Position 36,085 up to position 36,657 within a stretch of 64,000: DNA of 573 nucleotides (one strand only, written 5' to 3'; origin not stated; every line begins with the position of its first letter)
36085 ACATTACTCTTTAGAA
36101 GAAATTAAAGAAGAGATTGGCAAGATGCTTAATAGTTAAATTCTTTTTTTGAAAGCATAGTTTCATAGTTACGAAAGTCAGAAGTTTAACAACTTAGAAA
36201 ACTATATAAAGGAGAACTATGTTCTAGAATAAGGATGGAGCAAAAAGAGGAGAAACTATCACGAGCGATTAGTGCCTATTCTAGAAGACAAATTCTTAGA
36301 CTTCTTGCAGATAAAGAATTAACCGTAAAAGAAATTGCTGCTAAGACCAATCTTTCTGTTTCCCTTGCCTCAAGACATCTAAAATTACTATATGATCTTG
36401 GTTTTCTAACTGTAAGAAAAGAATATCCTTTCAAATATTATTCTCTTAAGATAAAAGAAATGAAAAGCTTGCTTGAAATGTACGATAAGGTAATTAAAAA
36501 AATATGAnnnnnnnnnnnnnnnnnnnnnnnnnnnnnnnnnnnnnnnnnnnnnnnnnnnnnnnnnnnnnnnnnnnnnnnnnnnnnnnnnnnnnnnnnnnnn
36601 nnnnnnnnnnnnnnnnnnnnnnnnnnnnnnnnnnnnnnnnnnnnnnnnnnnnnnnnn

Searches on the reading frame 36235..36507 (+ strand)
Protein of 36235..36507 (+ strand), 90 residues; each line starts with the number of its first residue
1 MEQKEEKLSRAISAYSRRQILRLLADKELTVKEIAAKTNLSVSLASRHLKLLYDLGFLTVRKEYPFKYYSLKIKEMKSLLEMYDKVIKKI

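Call 44: search_protein_families(library=pfam, proteins=[window:36235-36507:+], max_evalue=0.00001)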
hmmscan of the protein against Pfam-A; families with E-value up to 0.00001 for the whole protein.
window:36235-36507:+ (90 aa): 6 families
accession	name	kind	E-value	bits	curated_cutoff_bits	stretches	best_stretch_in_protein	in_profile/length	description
PF01022.26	HTH_5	-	1.9e-13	50.5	22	1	17-59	4-46/47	Bacterial regulatory protein, arsR family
PF12840.13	HTH_20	-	1.1e-09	38.5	27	1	16-61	5-51/51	Helix-turn-helix domain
PF12802.13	MarR_2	-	2.7e-07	31.1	27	1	19-61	9-53/61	MarR family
PF13412.12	HTH_24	-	1.1e-06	28.6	21.9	1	17-58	5-47/48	Winged helix-turn-helix DNA-binding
PF08279.18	HTH_11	-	6.4e-06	26.4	25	0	17-56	2-43/55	HTH domain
PF09339.16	HTH_IclR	-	6.8e-06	26.2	22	1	19-59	7-49/52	IclR helix-turn-helix domain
